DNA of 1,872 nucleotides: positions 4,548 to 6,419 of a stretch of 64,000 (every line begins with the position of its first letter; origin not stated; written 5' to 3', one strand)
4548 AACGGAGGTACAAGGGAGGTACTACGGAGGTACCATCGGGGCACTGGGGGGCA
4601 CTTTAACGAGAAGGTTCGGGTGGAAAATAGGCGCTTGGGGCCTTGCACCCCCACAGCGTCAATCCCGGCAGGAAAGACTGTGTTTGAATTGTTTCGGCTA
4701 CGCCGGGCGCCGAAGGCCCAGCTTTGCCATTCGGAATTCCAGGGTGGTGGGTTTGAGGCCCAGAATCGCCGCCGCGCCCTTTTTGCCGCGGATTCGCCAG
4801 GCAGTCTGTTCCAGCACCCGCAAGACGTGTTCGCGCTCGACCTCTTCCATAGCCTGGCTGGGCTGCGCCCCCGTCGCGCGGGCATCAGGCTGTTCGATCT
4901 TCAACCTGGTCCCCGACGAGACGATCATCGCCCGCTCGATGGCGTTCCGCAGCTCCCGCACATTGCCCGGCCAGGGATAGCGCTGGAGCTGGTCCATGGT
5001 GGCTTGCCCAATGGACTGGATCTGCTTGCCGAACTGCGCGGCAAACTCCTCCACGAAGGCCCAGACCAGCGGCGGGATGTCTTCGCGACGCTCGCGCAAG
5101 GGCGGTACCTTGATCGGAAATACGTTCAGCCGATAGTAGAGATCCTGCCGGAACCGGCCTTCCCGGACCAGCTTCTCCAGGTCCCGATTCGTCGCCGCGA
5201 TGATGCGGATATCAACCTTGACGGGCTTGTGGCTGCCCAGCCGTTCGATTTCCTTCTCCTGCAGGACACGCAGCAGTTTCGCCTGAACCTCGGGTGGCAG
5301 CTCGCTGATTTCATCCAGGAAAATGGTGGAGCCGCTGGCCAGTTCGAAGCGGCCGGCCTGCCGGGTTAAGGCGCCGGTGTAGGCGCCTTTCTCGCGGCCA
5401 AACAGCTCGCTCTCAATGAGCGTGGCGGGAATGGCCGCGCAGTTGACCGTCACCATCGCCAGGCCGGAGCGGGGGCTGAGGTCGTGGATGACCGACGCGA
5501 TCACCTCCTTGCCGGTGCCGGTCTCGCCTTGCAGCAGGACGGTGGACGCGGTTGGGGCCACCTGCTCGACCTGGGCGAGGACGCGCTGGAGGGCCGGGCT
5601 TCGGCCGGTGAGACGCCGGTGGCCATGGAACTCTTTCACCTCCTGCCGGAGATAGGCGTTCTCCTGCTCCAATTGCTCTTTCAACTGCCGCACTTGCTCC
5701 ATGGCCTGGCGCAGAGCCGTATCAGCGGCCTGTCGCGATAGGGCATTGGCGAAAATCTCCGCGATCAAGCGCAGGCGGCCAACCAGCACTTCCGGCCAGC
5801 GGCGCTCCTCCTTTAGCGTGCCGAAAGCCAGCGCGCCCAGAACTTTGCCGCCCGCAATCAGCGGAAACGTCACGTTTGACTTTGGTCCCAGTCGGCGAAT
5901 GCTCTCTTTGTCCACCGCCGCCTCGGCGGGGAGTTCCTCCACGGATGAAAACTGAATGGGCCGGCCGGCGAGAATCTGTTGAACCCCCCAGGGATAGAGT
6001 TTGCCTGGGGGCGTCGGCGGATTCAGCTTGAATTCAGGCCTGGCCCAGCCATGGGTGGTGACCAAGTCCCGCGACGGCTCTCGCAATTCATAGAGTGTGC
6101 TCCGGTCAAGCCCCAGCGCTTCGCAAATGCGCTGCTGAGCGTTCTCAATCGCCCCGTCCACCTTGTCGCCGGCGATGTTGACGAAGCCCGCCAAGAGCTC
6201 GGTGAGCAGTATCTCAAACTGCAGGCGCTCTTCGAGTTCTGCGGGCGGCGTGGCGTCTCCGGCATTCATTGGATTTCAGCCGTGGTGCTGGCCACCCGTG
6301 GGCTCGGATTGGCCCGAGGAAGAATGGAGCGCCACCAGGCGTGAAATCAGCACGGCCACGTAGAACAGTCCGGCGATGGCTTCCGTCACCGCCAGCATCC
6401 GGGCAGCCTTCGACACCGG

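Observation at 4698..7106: K+-channel-like gene co-transcribed with a sigma-54 activator; a second channel/activator set elsewhere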

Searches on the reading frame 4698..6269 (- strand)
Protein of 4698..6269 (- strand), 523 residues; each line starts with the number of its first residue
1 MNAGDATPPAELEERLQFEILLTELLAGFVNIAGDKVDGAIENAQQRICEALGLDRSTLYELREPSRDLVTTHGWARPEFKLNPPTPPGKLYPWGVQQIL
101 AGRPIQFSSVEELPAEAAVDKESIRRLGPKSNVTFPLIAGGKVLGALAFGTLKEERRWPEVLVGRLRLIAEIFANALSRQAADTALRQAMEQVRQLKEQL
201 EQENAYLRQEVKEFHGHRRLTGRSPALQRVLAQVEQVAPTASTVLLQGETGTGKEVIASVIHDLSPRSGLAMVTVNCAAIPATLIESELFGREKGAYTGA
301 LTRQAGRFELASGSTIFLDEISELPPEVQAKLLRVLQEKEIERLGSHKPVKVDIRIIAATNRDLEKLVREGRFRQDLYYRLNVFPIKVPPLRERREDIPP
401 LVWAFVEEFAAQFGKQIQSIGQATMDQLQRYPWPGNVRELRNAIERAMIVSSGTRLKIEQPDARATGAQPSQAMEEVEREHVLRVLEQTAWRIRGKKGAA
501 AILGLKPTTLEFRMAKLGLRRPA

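Call 3: search_protein_families(library=pfam, proteins=[window:4698-6269:-], max_evalue=0.01)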
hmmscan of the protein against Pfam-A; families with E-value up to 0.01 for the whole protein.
window:4698-6269:- (523 aa): 13 families
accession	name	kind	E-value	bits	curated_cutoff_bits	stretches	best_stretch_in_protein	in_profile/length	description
PF00158.32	Sigma54_activat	-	2.2e-71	239.4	20.2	1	221-386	2-167/168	Sigma-54 interaction domain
PF25601.1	AAA_lid_14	-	1.7e-24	85.9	27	1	392-472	1-81/87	AAA+ ATPase lid domain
PF14532.12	Sigma54_activ_2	-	6.7e-19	68.9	25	1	222-391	2-138/138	Sigma-54 interaction domain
PF07728.20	AAA_5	-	2.7e-11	44.1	22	1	244-363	2-124/139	AAA domain (dynein-related subfamily)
PF01590.32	GAF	-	1.2e-09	39.2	22.4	1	41-177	6-133/133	GAF domain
PF13185.12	GAF_2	-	7e-09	36.4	28.6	1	40-177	7-135/136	GAF domain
PF02954.25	HTH_8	-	5.2e-07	29.7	22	1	474-516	2-41/42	Bacterial regulatory protein, Fis family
PF00004.35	AAA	-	1.7e-05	25.7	21.2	1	244-378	1-128/131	ATPase family associated with various cellular activities (AAA)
PF07724.20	AAA_2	-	1.7e-05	25.4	27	1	242-372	4-135/166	AAA domain (Cdc48 subfamily)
PF13191.12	AAA_16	-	5.7e-05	24.1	32.6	1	219-339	1-123/167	AAA ATPase domain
PF13492.12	GAF_3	-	9.9e-05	23.2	27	1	39-171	4-121/129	GAF domain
PF07726.17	AAA_3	-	0.00052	20.3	27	1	244-361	2-111/131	ATPase family associated with various cellular activities (AAA)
PF01078.27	Mg_chelatase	-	0.00063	19.6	20.3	0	301-361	95-157/207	Magnesium chelatase, subunit ChlI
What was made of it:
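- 4698..6269 (-): bEBP_A: GAF / sigma-54 AAA+ (Walker A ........, GAYTGA loop) / HTH_8 activator. Pfam (call 3).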

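Call 22: find_homologous_proteins(query=window:4698-6269:-, max_evalue=1e-20)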
Query window:4698-6269:- (523 aa): 8000 proteins with E <= 1e-20 among 8000 candidates; the best 120 are listed.
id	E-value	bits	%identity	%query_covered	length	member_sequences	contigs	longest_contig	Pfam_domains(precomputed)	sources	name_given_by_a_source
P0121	0.0e+0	1141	100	100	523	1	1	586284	PF13185.13,PF00158.33,PF07724.21,PF25601.2,PF01590.33,PF02954.26,PF00004.36,PF14532.13,PF07728.21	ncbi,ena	-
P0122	0.0e+0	1033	90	100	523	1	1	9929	PF13185.13,PF00158.33,PF07724.21,PF25601.2,PF01590.33,PF02954.26,PF13492.13,PF14532.13,PF07728.21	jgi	jgi:formate hydrogenlyase transcriptional activator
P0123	0.0e+0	1022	89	100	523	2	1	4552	PF13185.13,PF00158.33,PF07724.21,PF25601.2,PF01590.33,PF02954.26,PF14532.13,PF07728.21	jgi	jgi:formate hydrogenlyase transcriptional activator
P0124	0.0e+0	1022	89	100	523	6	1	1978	PF13185.13,PF00158.33,PF25601.2,PF01590.33,PF02954.26,PF13492.13,PF14532.13,PF07728.21,PF13191.13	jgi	jgi:formate hydrogenlyase transcriptional activator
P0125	0.0e+0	1020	90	100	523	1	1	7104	PF13185.13,PF00158.33,PF07724.21,PF25601.2,PF01590.33,PF02954.26,PF14532.13,PF07728.21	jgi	jgi:formate hydrogenlyase transcriptional activator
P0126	0.0e+0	1017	88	100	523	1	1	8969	PF13185.13,PF00158.33,PF07724.21,PF25601.2,PF01590.33,PF14532.13,PF07728.21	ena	-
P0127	0.0e+0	1013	89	100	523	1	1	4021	PF13185.13,PF00158.33,PF07724.21,PF25601.2,PF01590.33,PF14532.13,PF07728.21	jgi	jgi:formate hydrogenlyase transcriptional activator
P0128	0.0e+0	1012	88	100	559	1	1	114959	PF00158.33,PF07724.21,PF25601.2,PF01590.33,PF02954.26,PF14532.13,PF07728.21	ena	-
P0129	1.6e-298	1009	88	100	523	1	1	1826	PF13185.13,PF00158.33,PF07724.21,PF25601.2,PF01590.33,PF02954.26,PF14532.13,PF07728.21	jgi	jgi:transcriptional regulator with GAF, ATPase, and Fis domain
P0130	2.3e-298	1008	88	100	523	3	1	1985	PF13185.13,PF00158.33,PF07724.21,PF25601.2,PF01590.33,PF13492.13,PF14532.13,PF07728.21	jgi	-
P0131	6.1e-292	987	86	100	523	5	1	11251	PF13185.13,PF00158.33,PF07724.21,PF25601.2,PF01590.33,PF02954.26,PF14532.13,PF07728.21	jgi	jgi:formate hydrogenlyase transcriptional activator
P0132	7.3e-278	940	82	100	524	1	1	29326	PF13185.13,PF00158.33,PF07724.21,PF25601.2,PF01590.33,PF02954.26,PF14532.13,PF07728.21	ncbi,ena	-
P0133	6.4e-273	924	82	98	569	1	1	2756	PF13185.13,PF00158.33,PF07724.21,PF25601.2,PF01590.33,PF02954.26,PF14532.13,PF07728.21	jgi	jgi:transcriptional regulator with GAF, ATPase, and Fis domain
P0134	1.6e-264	896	80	98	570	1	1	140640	PF13185.13,PF00158.33,PF07724.21,PF25601.2,PF01590.33,PF02954.26,PF14532.13,PF07728.21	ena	-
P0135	9.6e-263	890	58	99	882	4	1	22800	PF13185.13,PF00158.33,PF07724.21,PF25601.2,PF01590.33,PF02954.26,PF13492.13,PF00004.36,PF14532.13,PF07728.21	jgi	jgi:formate hydrogenlyase transcriptional activator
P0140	4.1e-254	862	75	100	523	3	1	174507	PF13185.13,PF00158.33,PF07724.21,PF25601.2,PF01590.33,PF14532.13,PF07728.21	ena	-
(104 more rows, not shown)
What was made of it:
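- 4698..6269 (-): Orthologues at 75-90% identity exist (call 22).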

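Call 23: find_encoding_contigs(protein=P0122, flank=6000, max_places=2)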
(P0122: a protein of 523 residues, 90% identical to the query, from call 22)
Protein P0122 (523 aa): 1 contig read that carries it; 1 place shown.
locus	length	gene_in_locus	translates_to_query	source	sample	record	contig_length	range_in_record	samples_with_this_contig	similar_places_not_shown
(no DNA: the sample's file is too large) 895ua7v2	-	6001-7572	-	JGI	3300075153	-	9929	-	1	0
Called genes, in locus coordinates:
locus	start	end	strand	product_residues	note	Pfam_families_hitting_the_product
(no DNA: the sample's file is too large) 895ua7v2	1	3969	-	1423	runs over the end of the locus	PF11609:DUF3248 (faint), PF04151:PPC (weak), PF18957:RibLong (faint), PF24908:Ig_SIBA-E_2nd (faint), PF05345:He_PIG, PF17963:Big_9 (weak), PF05345:He_PIG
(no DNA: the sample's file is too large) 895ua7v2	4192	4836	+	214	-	-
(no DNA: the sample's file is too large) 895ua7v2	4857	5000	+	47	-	-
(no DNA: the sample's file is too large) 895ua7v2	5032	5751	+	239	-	PF07885:Ion_trans_2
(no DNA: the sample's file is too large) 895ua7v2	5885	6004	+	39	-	-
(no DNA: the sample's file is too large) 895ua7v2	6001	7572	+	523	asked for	PF01590:GAF, PF13185:GAF_2, PF13492:GAF_3, PF00158:Sigma54_activat, PF14532:Sigma54_activ_2, PF07724:AAA_2 (weak), PF07728:AAA_5, PF25601:AAA_lid_14, +1 more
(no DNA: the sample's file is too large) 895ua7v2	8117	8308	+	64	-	?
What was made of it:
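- There is a 249-nt gap in the P0122 contig (call 23).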

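Call 24: find_encoding_contigs(protein=P0128, flank=6000, max_places=2)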
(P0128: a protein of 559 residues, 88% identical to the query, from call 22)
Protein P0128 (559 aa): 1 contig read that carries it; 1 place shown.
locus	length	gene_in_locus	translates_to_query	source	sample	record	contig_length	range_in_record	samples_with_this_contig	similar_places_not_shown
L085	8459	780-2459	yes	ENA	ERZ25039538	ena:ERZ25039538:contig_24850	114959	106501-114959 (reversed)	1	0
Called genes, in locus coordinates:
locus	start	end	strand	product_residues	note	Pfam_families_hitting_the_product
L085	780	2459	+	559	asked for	PF01590:GAF, PF00158:Sigma54_activat, PF14532:Sigma54_activ_2, PF07724:AAA_2 (weak), PF07728:AAA_5, PF25601:AAA_lid_14, PF02954:HTH_8 (weak)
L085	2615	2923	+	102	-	-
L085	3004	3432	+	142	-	PF00884:Sulfatase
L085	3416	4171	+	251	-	PF00884:Sulfatase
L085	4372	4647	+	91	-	-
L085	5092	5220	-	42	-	-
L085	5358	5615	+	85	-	-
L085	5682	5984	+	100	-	-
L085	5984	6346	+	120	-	PF01436:NHL (faint)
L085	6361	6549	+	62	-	-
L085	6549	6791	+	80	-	-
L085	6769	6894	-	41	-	-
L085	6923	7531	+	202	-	PF00884:Sulfatase (weak)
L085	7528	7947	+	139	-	-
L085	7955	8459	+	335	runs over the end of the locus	PF00884:Sulfatase, PF16347:SGSH_C (weak)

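Call 25: find_encoding_contigs(protein=P0132, flank=6000, max_places=2)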
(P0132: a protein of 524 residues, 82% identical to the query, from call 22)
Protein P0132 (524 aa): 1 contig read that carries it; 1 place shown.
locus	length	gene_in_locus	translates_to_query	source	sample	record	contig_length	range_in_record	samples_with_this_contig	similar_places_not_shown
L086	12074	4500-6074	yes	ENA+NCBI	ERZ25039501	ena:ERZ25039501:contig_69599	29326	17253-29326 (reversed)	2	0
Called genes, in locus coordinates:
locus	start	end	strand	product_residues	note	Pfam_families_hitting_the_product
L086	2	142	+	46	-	?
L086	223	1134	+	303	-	PF02470:MlaD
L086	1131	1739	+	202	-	PF03886:ABC_trans_aux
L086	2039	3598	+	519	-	PF22848:ASD1_dom, PF06964:Alpha-L-AF_C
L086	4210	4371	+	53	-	-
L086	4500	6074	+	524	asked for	PF01590:GAF, PF02954:HTH_8 (faint), PF13185:GAF_2 (faint), PF00158:Sigma54_activat, PF14532:Sigma54_activ_2, PF07724:AAA_2 (weak), PF07728:AAA_5, PF25601:AAA_lid_14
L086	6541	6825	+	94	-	-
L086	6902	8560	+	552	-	PF00884:Sulfatase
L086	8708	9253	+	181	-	-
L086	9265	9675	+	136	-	-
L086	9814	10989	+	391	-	PF00487:FA_desaturase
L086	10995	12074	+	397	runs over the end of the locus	PF03781:FGE-sulfatase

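Call 26: find_encoding_contigs(protein=P0131, flank=6000, max_places=2)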
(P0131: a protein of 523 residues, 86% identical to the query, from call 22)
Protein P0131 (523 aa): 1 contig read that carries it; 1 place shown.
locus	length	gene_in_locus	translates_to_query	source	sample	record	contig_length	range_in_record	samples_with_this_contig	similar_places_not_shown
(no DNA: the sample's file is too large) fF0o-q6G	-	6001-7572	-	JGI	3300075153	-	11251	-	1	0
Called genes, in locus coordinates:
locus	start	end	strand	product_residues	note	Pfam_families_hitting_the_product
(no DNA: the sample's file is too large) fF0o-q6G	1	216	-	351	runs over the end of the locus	PF02615:Ldh_2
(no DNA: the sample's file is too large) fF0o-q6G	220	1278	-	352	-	PF00389:2-Hacid_dh, PF02826:2-Hacid_dh_C, PF03446:NAD_binding_2 (weak)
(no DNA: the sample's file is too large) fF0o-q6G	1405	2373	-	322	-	PF00389:2-Hacid_dh, PF02826:2-Hacid_dh_C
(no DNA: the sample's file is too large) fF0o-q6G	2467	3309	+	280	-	PF00106:adh_short, PF08659:KR, PF13561:adh_short_C2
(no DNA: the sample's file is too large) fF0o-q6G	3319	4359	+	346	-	PF06379:RhaT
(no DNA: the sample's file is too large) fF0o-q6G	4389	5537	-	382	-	PF01408:GFO_IDH_MocA, PF02894:GFO_IDH_MocA_C, PF22725:GFO_IDH_MocA_C3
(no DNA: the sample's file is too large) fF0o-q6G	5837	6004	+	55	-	-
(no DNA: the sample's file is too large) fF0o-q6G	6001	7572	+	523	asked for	PF01590:GAF (weak), PF02954:HTH_8 (faint), PF13185:GAF_2 (weak), PF00158:Sigma54_activat, PF14532:Sigma54_activ_2, PF07724:AAA_2 (weak), PF07728:AAA_5, PF25601:AAA_lid_14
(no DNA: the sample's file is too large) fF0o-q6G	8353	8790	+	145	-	PF03992:ABM (weak)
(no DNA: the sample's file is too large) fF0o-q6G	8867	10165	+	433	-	?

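Call 27: find_encoding_contigs(protein=P0134, flank=6000, max_places=2)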
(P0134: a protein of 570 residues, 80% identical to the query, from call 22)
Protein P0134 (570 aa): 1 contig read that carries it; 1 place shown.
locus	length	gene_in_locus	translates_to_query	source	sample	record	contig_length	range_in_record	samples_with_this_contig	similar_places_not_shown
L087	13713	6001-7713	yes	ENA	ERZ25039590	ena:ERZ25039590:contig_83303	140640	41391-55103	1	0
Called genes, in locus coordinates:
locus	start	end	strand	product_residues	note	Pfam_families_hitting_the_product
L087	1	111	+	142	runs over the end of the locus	PF00885:DMRL_synthase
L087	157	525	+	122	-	PF01624:MutS_I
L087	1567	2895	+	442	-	PF05192:MutS_III, PF05190:MutS_IV, PF00488:MutS_V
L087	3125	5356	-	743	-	PF00149:Metallophos, PF01011:PQQ (weak), PF13360:PQQ_2, PF13570:Beta-prop_ACSF4, PF13360:PQQ_2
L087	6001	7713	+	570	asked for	PF01590:GAF, PF02954:HTH_8 (faint), PF13185:GAF_2, PF00158:Sigma54_activat, PF14532:Sigma54_activ_2, PF07724:AAA_2 (weak), PF07728:AAA_5, PF25601:AAA_lid_14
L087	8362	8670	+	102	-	-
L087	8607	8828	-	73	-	-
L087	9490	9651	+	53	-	-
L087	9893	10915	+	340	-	PF00884:Sulfatase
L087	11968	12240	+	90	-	-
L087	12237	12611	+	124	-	-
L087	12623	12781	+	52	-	-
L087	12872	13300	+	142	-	PF06863:DUF1254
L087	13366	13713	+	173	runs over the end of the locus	-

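Call 28: find_encoding_contigs(protein=P0140, flank=6000, max_places=2)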
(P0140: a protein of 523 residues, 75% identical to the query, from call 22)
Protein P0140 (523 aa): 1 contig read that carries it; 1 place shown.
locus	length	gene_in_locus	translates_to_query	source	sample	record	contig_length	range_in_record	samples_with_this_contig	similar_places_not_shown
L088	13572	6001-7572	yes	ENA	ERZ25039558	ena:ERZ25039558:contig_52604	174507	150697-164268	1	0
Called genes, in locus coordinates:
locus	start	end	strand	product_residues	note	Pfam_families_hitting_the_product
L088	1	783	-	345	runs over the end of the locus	PF02463:SMC_N (faint), PF00005:ABC_tran, PF13304:AAA_21 (faint)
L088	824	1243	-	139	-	-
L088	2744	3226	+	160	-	PF01797:Y1_Tnp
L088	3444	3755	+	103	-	-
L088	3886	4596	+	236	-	PF13302:Acetyltransf_3, PF13420:Acetyltransf_4 (weak), PF00583:Acetyltransf_1, PF13523:Acetyltransf_8 (faint)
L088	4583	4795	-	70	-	PF01791:DeoC (weak)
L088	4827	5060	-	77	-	PF01791:DeoC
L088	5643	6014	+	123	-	-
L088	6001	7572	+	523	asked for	PF01590:GAF (weak), PF13185:GAF_2 (weak), PF00158:Sigma54_activat, PF14532:Sigma54_activ_2, PF07724:AAA_2 (weak), PF07728:AAA_5, PF25601:AAA_lid_14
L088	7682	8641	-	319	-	-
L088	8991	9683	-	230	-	-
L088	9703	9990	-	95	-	-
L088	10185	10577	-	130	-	PF13474:SnoaL_3, PF12680:SnoaL_2 (weak)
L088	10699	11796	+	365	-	PF11845:Tll0287-like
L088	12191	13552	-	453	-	PF01609:DDE_Tnp_1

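Call 29: find_encoding_contigs(protein=P0126, flank=6000, max_places=2)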
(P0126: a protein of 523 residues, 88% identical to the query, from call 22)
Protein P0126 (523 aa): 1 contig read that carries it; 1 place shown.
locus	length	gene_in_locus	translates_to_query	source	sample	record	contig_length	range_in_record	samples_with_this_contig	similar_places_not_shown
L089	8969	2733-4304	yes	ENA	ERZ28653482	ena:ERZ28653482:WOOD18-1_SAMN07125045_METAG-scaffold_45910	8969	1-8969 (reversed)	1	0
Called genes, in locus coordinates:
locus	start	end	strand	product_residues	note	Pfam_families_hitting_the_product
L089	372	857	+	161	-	-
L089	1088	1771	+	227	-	-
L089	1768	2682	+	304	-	-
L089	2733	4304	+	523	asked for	PF01590:GAF, PF13185:GAF_2 (weak), PF00158:Sigma54_activat, PF14532:Sigma54_activ_2, PF07724:AAA_2 (weak), PF07728:AAA_5, PF25601:AAA_lid_14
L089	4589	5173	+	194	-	PF01797:Y1_Tnp (weak)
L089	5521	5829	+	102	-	-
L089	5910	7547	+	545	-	PF00884:Sulfatase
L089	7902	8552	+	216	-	-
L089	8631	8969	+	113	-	?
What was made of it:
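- Six orthologous activators have no channel upstream (calls 24-29). IS200-type transposase genes lie nearby in L088 and L089 (calls 28, 29).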

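Call 50: search_protein_families(library=pfam, proteins=[L089:1768-2682:+, L089:1088-1771:+], max_evalue=0.01)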
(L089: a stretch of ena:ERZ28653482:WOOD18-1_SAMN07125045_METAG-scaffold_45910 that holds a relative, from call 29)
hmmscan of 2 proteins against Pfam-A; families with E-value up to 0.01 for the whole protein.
L089:1768-2682:+ (304 aa): 0 families

L089:1088-1771:+ (227 aa): 0 families
